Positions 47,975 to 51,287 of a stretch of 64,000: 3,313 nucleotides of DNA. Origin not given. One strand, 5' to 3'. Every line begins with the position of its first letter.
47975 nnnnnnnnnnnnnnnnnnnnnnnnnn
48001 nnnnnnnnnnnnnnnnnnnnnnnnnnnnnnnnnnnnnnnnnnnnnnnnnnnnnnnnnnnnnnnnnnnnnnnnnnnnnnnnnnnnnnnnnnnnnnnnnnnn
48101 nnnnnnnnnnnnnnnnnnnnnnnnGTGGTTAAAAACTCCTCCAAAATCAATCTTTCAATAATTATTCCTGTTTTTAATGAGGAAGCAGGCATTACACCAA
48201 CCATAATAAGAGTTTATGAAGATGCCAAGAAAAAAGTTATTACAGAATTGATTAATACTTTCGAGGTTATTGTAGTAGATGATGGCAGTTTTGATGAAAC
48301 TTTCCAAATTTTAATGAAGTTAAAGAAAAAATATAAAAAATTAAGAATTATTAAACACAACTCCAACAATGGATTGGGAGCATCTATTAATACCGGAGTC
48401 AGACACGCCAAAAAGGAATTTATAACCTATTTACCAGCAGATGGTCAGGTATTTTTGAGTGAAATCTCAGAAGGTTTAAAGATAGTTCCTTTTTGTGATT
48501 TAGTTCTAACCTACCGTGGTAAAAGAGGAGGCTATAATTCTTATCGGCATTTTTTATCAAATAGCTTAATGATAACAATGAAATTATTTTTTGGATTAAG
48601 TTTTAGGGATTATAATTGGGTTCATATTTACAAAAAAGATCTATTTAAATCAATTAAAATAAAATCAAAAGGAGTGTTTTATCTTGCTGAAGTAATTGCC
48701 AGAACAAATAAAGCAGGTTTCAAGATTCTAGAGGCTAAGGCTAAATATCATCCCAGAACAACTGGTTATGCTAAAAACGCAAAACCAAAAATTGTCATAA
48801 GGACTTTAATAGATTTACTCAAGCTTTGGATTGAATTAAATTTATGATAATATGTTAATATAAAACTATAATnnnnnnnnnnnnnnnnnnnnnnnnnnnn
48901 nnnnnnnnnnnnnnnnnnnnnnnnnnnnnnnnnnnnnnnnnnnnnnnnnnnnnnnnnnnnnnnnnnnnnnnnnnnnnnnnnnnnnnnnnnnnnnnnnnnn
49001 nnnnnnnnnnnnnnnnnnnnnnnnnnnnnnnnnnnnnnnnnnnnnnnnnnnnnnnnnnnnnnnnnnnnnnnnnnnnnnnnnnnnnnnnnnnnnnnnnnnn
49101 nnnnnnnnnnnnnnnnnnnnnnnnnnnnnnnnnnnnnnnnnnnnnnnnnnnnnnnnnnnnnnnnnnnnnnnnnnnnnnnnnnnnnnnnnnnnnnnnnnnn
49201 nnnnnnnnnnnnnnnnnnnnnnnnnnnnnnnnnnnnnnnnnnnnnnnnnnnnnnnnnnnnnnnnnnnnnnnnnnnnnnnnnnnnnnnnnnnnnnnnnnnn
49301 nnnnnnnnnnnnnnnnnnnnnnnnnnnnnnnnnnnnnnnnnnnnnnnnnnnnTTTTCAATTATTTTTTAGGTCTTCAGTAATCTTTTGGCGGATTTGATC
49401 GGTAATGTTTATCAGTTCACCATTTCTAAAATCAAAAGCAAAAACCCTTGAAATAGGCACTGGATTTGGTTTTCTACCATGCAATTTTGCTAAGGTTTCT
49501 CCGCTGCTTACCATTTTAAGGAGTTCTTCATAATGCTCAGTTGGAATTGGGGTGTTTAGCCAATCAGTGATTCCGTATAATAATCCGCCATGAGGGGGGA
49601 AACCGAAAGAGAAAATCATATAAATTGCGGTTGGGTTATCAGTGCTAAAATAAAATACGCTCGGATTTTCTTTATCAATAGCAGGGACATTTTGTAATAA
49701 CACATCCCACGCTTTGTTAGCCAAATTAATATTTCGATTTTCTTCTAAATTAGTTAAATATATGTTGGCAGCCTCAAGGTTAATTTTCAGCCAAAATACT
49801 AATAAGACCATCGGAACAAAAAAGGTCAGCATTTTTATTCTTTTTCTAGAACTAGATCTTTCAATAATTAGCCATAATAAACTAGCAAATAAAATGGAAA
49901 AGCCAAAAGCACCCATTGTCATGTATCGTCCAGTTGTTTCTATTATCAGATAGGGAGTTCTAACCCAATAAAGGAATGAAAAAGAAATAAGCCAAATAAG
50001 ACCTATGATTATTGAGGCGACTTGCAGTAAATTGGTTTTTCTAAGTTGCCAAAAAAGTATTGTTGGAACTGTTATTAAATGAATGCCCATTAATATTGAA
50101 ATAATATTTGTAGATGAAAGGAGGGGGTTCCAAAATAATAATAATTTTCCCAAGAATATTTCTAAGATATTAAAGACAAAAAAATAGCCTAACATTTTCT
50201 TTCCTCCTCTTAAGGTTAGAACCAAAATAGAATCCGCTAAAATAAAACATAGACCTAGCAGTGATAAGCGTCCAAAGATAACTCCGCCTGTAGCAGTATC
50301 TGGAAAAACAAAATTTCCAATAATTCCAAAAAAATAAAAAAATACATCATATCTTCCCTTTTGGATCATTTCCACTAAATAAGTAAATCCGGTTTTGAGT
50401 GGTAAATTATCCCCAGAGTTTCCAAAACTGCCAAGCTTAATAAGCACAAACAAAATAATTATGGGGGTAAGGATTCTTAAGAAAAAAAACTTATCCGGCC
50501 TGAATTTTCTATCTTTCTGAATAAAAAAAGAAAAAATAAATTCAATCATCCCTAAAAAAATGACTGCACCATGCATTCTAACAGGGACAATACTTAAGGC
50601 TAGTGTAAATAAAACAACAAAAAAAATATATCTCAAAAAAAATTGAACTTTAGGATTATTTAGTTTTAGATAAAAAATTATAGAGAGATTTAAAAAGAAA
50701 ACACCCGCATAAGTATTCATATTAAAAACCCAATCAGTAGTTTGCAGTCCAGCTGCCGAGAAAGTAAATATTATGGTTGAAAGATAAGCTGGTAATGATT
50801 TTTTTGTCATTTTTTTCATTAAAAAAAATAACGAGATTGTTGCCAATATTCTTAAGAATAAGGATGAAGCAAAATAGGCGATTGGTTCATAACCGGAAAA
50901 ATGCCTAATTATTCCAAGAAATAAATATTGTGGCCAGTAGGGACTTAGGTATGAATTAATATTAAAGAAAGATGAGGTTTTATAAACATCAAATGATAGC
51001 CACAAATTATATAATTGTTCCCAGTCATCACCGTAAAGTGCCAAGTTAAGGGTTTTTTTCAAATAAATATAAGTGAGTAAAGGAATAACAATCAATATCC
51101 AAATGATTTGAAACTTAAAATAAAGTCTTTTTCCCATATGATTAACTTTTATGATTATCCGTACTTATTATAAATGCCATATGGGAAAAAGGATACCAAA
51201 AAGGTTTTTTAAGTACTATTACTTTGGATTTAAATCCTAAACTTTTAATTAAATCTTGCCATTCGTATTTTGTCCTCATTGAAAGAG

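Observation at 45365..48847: An Arn-like logic: a 3-acetamido-sugar module is translationally coupled to a polyprenyl-phosphate GT2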

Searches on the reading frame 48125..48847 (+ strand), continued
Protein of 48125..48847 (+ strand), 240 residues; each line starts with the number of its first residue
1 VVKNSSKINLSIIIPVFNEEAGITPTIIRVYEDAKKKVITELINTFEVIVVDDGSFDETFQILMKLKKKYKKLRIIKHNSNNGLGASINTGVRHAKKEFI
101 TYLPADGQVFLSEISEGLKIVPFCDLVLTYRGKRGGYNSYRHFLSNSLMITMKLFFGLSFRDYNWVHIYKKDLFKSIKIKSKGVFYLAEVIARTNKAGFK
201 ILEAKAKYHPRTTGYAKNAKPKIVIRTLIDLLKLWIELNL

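Call 62: search_protein_families(library=pfam, proteins=[L101:7992-10331:+, L101:10407-12047:+, L101:12089-13789:+, L101:14048-16504:+, L101:3933-5141:+, L101:3253-3936:+, L101:2192-3223:+, L101:1077-2195:+, L101:5239-6246:+, L101:6880-8004:+], max_evalue=0.01)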
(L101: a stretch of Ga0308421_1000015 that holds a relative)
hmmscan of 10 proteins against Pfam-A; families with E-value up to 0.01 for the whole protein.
L101:7992-10331:+ (779 aa): 5 families
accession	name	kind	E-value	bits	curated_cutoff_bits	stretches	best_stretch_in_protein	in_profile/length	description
PF00535.33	Glycos_transf_2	-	6.8e-22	78.6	23.3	1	5-165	1-166/168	Glycosyl transferase family 2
PF13231.12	PMT_2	-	8.6e-16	59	26.1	1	338-474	23-157/160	Dolichyl-phosphate-mannose-protein mannosyltransferase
PF02366.24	PMT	-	2.6e-09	37.4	22.7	1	332-445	78-199/245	Dolichyl-phosphate-mannose-protein mannosyltransferase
PF13641.12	Glyco_tranf_2_3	-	0.0012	19.3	27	1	4-67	3-65/230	Glycosyltransferase like family 2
PF14897.12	EpsG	-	0.0018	17.9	30.1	1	340-625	65-314/326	EpsG family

L101:10407-12047:+ (546 aa): 1 family
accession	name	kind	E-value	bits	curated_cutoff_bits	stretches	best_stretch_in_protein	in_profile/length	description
PF13231.12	PMT_2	-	6.1e-14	53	26.1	1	104-233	24-154/160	Dolichyl-phosphate-mannose-protein mannosyltransferase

L101:12089-13789:+ (566 aa): 1 family
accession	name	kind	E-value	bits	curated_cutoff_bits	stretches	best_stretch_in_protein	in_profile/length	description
PF13231.12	PMT_2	-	1.5e-08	35.4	26.1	1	181-314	24-155/160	Dolichyl-phosphate-mannose-protein mannosyltransferase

L101:14048-16504:+ (818 aa): 6 families
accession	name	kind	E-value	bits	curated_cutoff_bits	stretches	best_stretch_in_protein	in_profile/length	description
PF13603.12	tRNA-synt_1_2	-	4.4e-71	238.6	25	1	222-403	1-184/185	Leucyl-tRNA synthetase, editing domain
PF00133.28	tRNA-synt_1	-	4.5e-58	197.4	22.7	2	14-223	2-223/414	tRNA synthetases class I (I, L, M and V)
PF09334.17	tRNA-synt_1g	-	1.4e-34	120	20.1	2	40-182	6-145/391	tRNA synthetases class I (M)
PF08264.19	Anticodon_1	-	5.7e-17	62.4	25.1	1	659-778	3-144/148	Anticodon-binding domain of tRNA ligase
PF01406.26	tRNA-synt_1e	-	2.7e-09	37.3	27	2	30-117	7-92/301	tRNA synthetases class I (C) catalytic domain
PF01921.24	tRNA-synt_1f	-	2.2e-05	24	27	0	575-617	279-320/360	tRNA synthetases class I (K)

L101:3933-5141:+ (402 aa): 2 families
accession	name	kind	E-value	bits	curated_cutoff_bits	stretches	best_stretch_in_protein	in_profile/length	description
PF13231.12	PMT_2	-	4.6e-17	63.1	26.1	1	67-223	2-158/160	Dolichyl-phosphate-mannose-protein mannosyltransferase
PF02366.24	PMT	-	5.6e-06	26.5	22.7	1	79-227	75-235/245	Dolichyl-phosphate-mannose-protein mannosyltransferase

L101:3253-3936:+ (227 aa): 5 families
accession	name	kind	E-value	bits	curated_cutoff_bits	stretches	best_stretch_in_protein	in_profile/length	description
PF00535.33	Glycos_transf_2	-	1.8e-34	119.6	23.3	1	4-165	1-166/168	Glycosyl transferase family 2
PF13641.12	Glyco_tranf_2_3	-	8.9e-06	26.3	27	1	3-125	3-130/230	Glycosyltransferase like family 2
PF10111.15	Glyco_tranf_2_2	-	0.00042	20.3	27.3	1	4-102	1-103/276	Glycosyltransferase like family 2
PF00483.29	NTP_transferase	-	0.0042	17.1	21.2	1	7-112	25-131/245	Nucleotidyl transferase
PF13704.12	Glyco_tranf_2_4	-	0.0046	17.8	27.5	1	11-76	2-65/98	Glycosyl transferase family 2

L101:2192-3223:+ (343 aa): 9 families
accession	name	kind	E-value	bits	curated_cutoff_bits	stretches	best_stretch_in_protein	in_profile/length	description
PF16363.11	GDP_Man_Dehyd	-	1.8e-53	182.6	27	1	4-326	1-331/332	GDP-mannose 4,6 dehydratase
PF01370.27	Epimerase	-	7e-52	176.7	20.9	1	3-262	1-240/240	NAD dependent epimerase/dehydratase family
PF01073.25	3Beta_HSD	-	3e-18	66.3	22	1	4-250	1-231/280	3-beta hydroxysteroid dehydrogenase/isomerase family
PF07993.18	NAD_binding_4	-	4.1e-15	56.1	20.1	1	71-217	86-230/258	Male sterility protein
PF02719.21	Polysacc_synt_2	-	5.5e-13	49.2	20.2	1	3-128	1-131/293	Polysaccharide biosynthesis protein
PF04321.23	RmlD_sub_bind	-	2.5e-12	46.9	27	1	1-199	1-155/287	RmlD substrate binding domain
PF00106.31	adh_short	-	9.7e-07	28.9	26.6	1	3-112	3-120/195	short chain dehydrogenase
PF08659.16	KR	-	4.6e-05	23.8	22.6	1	3-133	3-145/180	KR domain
PF05368.20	NmrA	-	0.003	17.7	27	0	2-79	4-78/298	NmrA-like family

L101:1077-2195:+ (372 aa): 10 families
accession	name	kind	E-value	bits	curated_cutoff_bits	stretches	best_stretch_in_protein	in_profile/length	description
PF16363.11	GDP_Man_Dehyd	-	1.2e-53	183.1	27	2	4-131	1-135/332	GDP-mannose 4,6 dehydratase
PF01370.27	Epimerase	-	1.9e-52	178.5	20.9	2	3-132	1-122/240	NAD dependent epimerase/dehydratase family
PF01073.25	3Beta_HSD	-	9.2e-25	87.6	22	2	4-131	1-122/280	3-beta hydroxysteroid dehydrogenase/isomerase family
PF02719.21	Polysacc_synt_2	-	4.2e-23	82.4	20.2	2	3-125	1-128/293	Polysaccharide biosynthesis protein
PF07993.18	NAD_binding_4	-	4e-14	52.8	20.1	1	5-240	1-232/258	Male sterility protein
PF04321.23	RmlD_sub_bind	-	3e-10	40.1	27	1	1-107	1-86/287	RmlD substrate binding domain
PF00106.31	adh_short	-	2.4e-06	27.6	26.6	1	3-126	3-137/195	short chain dehydrogenase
PF13460.12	NAD_binding_10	-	2.5e-05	24.7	27.2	1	7-131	1-104/184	NAD(P)H-binding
PF08659.16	KR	-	0.00032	21.1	22.6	1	3-128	3-139/180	KR domain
PF03435.24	Sacchrp_dh_NADP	-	0.0018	19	25.1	1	8-71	5-69/129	Saccharopine dehydrogenase NADP binding domain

L101:5239-6246:+ (335 aa): 8 families
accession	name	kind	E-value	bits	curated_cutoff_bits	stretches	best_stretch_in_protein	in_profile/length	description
PF01408.29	GFO_IDH_MocA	-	8e-32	110.9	24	1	2-119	1-120/120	Oxidoreductase family, NAD-binding Rossmann fold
PF22725.1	GFO_IDH_MocA_C3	-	3.1e-09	37.3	27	1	130-236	4-123/124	GFO/IDH/MocA C-terminal domain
PF02894.22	GFO_IDH_MocA_C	-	8.3e-06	26.2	22.9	1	161-332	42-217/218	Oxidoreductase family, C-terminal alpha/beta domain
PF03447.22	NAD_binding_3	-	3.7e-05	24.9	24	1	8-117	1-115/116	Homoserine dehydrogenase, NAD binding domain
PF02629.25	CoA_binding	-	0.0009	20.4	22.3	0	3-85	5-87/97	CoA binding domain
PF02826.25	2-Hacid_dh_C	-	0.0016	18.3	25.1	1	3-84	38-116/178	D-isomer specific 2-hydroxyacid dehydrogenase, NAD binding domain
PF01113.26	DapB_N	-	0.0034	17.9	25.6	0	2-65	1-70/124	Dihydrodipicolinate reductase, N-terminus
PF03807.23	F420_oxidored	-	0.0062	17.6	21.6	0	3-85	1-83/94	NADP oxidoreductase coenzyme F420-dependent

L101:6880-8004:+ (374 aa): 5 families
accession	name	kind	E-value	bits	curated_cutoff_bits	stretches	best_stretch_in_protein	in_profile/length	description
PF01041.23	DegT_DnrJ_EryC1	-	5.6e-117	391.4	19.8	1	15-367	3-359/360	DegT/DnrJ/EryC1/StrS aminotransferase family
PF01212.27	Beta_elim_lyase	-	1.9e-06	27.8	27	1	38-291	34-215/288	Beta-eliminating lyase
PF00266.25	Aminotran_5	-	2.4e-05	23.9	21.5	1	36-311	43-334/371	Aminotransferase class-V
PF01276.26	OKR_DC_1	-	0.0016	17.7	27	1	60-167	90-209/417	Orn/Lys/Arg decarboxylase, major domain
PF01053.26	Cys_Met_Meta_PP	-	0.0022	17.1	27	1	39-169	55-180/381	Cys/Met metabolism PLP-dependent enzyme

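Call 67: find_homologous_proteins(query=L101:7992-10328:+, max_evalue=1e-10)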
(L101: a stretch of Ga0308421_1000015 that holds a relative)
Query L101:7992-10328:+ (779 aa): 36 proteins with E <= 1e-10 among 8000 candidates.
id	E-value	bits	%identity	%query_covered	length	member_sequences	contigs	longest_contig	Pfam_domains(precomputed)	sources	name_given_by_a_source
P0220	0.0e+0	1734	100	100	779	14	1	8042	PF02366.25,PF00535.33,PF13231.13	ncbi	-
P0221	0.0e+0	1163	71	100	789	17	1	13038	PF10111.15,PF13641.13,PF02366.25,PF00535.33,PF13231.13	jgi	jgi:glycosyltransferase involved in cell wall biosynthesis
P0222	7.3e-239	813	66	68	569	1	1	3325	PF02366.25,PF13231.13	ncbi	ncbi:MAG: ArnT family glycosyltransferase [Endomicrobiia bacterium]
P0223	2.2e-238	812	50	100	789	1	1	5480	PF10111.15,PF02366.25,PF00535.33,PF13231.13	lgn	-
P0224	2.0e-233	795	51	100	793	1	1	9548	PF10111.15,PF02366.25,PF00535.33,PF13231.13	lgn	-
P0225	7.8e-233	793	50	100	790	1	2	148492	PF10111.15,PF02366.25,PF00535.33,PF13231.13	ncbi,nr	ncbi:MAG: glycosyltransferase [Elusimicrobiota bacterium]|nr:glycosyltransferase [Endomicrobiia bact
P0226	1.1e-232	793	63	70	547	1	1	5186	PF02366.25,PF13231.13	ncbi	-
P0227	3.2e-232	791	63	70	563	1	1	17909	PF02366.25,PF13231.13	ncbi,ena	-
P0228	5.0e-227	774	49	100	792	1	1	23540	PF10111.15,PF02366.25,PF00535.33,PF13231.13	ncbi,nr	ncbi:MAG: glycosyltransferase [Endomicrobia bacterium]|nr:glycosyltransferase [Endomicrobiia bacteri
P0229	1.3e-224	766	50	100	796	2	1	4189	PF10111.15,PF02366.25,PF00535.33,PF13231.13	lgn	-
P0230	6.9e-224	764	49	100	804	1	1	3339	PF10111.15,PF13641.13,PF02366.25,PF00535.33,PF13231.13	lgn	-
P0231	2.2e-215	736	47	100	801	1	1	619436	PF10111.15,PF13641.13,PF02366.25,PF00535.33,PF13231.13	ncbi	-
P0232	1.4e-209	716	60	70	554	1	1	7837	PF02366.25,PF13231.13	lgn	-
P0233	8.3e-196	671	60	62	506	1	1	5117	PF02366.25,PF13231.13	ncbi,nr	ncbi:MAG: glycosyltransferase family 39 protein, partial [Endomicrobia bacterium]|nr:glycosyltransfe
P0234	1.0e-184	634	59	71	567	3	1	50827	PF10111.15,PF13641.13,PF02366.25,PF00535.33,PF13231.13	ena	-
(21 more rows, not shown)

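Call 68: find_encoding_contigs(protein=P0225, flank=7000, max_places=1)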
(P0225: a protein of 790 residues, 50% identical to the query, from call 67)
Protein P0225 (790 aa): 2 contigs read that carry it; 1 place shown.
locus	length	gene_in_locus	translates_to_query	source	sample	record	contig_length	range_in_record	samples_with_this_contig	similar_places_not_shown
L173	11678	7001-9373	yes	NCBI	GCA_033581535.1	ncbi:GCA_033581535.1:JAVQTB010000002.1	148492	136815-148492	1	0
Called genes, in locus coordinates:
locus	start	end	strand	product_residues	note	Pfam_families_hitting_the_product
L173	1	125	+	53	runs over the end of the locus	PF19502:DUF6036 (weak)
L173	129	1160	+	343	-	PF00106:adh_short (faint), PF01073:3Beta_HSD, PF01370:Epimerase, PF02719:Polysacc_synt_2, PF04321:RmlD_sub_bind, PF07993:NAD_binding_4, PF16363:GDP_Man_Dehyd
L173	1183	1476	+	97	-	PF21956:DUF6922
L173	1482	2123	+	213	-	PF08843:AbiEii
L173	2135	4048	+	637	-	PF13522:GATase_6, PF13537:GATase_7, PF12481:DUF3700 (weak), PF00733:Asn_synthase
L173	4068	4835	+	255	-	PF05401:NodS, PF08003:Methyltransf_9, PF13489:Methyltransf_23, PF08241:Methyltransf_11, PF08242:Methyltransf_12, PF13649:Methyltransf_25, PF13847:Methyltransf_31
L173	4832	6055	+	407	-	PF02366:PMT, PF13231:PMT_2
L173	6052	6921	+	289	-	PF00535:Glycos_transf_2, PF10111:Glyco_tranf_2_2 (weak)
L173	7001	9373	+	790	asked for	PF00535:Glycos_transf_2, PF10111:Glyco_tranf_2_2 (weak), PF02366:PMT, PF13231:PMT_2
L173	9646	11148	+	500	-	PF02366:PMT (weak), PF13231:PMT_2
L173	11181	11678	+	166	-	PF00535:Glycos_transf_2, PF10111:Glyco_tranf_2_2 (weak), PF13641:Glyco_tranf_2_3 (weak)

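Call 69: find_encoding_contigs(protein=P0231, flank=7000, max_places=1)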
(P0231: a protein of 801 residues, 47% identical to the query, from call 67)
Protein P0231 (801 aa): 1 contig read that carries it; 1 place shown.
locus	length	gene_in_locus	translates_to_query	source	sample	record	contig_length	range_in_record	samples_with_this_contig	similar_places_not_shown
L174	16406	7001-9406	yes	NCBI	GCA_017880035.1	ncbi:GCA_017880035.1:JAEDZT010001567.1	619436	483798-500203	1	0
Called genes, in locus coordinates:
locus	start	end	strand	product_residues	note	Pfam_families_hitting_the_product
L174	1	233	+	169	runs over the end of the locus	PF01029:NusB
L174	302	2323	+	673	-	PF22745:Nlig-Ia, PF01653:DNA_ligase_aden, PF03120:OB_DNA_ligase, PF03119:DNA_ligase_ZBD, PF12826:HHH_2, PF14520:HHH_5, PF00533:BRCT, PF12738:PTCB-BRCT, +2 more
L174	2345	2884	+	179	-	PF04015:DUF362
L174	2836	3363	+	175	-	PF04015:DUF362, PF12797:Fer4_2 (faint), PF12837:Fer4_6 (weak), PF13237:Fer4_10, PF00037:Fer4 (weak), PF13187:Fer4_9, PF14697:Fer4_21, PF12838:Fer4_7, +1 more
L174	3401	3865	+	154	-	PF01927:Mut7-C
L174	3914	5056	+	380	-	PF01041:DegT_DnrJ_EryC1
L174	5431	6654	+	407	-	PF13231:PMT_2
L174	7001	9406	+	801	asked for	PF00535:Glycos_transf_2, PF10111:Glyco_tranf_2_2, PF13641:Glyco_tranf_2_3 (weak), PF02366:PMT, PF13231:PMT_2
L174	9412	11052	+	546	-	PF13231:PMT_2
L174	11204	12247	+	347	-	PF01370:Epimerase, PF04321:RmlD_sub_bind, PF16363:GDP_Man_Dehyd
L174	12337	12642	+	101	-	-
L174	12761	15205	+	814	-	PF00133:tRNA-synt_1, PF01406:tRNA-synt_1e (faint), PF01921:tRNA-synt_1f (faint), PF09334:tRNA-synt_1g, PF13603:tRNA-synt_1_2, PF00133:tRNA-synt_1, PF08264:Anticodon_1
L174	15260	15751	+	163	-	PF22811:Zn_ribbon_NrdR, PF03477:ATP-cone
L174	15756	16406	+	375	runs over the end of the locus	PF13224:DUF4032 (weak), PF00990:GGDEF, PF16561:AMPK1_CBM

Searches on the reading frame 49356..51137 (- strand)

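Call 6: search_protein_families(library=pfam, proteins=[window:49356-51137:-])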
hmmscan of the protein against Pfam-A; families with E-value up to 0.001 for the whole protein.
window:49356-51137:- (593 aa): 0 families

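Call 7: search_protein_families(library=ncbifam, proteins=[window:49356-51137:-])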
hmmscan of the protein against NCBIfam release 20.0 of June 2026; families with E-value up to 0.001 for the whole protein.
window:49356-51137:- (593 aa): 0 families

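Call 33: search_protein_families(library=pfam, proteins=[window:49356-51137:-], max_evalue=5)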
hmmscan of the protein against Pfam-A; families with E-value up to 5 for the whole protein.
window:49356-51137:- (593 aa): 1 family
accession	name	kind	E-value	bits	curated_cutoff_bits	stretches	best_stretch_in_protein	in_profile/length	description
PF17087.10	HHV-5_US34A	-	0.86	10.3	27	1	164-182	17-35/64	Herpesvirus US34A protein family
